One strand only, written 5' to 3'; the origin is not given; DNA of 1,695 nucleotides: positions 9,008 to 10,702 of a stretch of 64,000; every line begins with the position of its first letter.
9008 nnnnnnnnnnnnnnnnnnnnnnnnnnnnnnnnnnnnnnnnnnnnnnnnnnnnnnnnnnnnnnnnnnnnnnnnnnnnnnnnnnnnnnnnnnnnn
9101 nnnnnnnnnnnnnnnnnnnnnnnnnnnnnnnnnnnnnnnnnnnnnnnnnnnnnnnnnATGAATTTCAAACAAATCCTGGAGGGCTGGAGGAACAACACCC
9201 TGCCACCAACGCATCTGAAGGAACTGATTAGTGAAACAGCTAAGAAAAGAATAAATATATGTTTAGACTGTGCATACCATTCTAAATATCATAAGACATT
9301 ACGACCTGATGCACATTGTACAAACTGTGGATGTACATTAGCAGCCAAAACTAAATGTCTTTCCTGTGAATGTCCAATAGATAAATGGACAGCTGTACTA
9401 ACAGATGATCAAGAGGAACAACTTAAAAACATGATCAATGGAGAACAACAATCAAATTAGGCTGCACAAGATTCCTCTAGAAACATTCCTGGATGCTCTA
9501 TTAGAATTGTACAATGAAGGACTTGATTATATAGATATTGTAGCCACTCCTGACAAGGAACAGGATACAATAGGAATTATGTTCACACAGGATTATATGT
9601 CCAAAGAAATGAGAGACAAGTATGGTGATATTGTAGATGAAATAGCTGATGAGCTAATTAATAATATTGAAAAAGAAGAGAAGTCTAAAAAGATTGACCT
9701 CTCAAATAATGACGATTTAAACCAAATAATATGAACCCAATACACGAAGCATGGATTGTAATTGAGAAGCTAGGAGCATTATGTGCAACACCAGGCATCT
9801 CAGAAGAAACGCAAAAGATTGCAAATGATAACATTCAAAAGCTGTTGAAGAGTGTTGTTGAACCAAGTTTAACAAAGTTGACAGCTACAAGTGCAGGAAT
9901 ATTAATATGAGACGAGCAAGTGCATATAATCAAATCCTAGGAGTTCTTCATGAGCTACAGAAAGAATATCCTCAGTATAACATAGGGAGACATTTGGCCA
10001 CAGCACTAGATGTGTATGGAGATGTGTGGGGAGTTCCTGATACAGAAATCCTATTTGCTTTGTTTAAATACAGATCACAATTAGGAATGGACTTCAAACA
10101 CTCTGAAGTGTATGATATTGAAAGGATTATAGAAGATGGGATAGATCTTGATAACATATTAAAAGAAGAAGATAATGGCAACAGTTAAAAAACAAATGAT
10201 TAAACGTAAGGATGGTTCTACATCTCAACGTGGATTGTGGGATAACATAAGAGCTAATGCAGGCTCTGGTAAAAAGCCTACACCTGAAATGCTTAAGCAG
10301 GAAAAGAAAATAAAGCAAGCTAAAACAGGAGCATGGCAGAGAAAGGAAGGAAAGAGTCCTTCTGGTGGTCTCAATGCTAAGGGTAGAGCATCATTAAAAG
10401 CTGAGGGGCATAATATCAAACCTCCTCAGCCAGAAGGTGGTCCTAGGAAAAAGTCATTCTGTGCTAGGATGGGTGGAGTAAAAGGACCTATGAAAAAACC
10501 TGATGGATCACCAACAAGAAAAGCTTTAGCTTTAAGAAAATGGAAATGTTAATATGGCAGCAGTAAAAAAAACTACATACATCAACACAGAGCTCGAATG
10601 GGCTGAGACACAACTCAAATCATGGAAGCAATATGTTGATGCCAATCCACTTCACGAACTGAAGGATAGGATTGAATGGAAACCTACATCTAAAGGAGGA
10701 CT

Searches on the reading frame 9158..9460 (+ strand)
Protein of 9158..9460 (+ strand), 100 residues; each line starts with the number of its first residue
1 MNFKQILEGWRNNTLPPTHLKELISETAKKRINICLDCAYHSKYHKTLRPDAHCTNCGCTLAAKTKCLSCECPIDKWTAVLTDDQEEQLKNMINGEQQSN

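Call 77: search_protein_families(library=phrogs, proteins=[window:9158-9460:+], max_evalue=0.001)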
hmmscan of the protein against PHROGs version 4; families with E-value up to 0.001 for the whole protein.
window:9158-9460:+ (100 aa): 2 families
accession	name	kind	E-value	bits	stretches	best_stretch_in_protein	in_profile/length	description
phrog_13558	-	unknown function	3.8e-11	43.8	1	26-77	23-68/69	-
phrog_37411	-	unknown function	0.00022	21.8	0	29-84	23-91/207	-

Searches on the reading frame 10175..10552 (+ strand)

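Call 77: search_protein_families(library=phrogs, proteins=[window:10175-10552:+], max_evalue=0.001)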
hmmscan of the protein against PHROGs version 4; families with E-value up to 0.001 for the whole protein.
window:10175-10552:+ (125 aa): 8 families
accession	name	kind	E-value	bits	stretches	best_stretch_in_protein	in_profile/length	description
phrog_4689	-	unknown function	1.3e-24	87.6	1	41-125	9-99/99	-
phrog_3477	-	unknown function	1.3e-23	84.4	1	5-125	808-928/928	-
phrog_11180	-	unknown function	1.9e-17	65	1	12-125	8-141/141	-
phrog_10346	-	unknown function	5.6e-17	62.7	1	11-125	406-525/525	-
phrog_28131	-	unknown function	6.2e-17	62.8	1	41-125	285-372/372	-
phrog_727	-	unknown function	1.3e-12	48.6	1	31-125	331-430/450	-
phrog_30733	-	unknown function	3.4e-10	40.8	1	47-125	252-336/336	-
phrog_10538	-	unknown function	6.3e-10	40.5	1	50-125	77-156/156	-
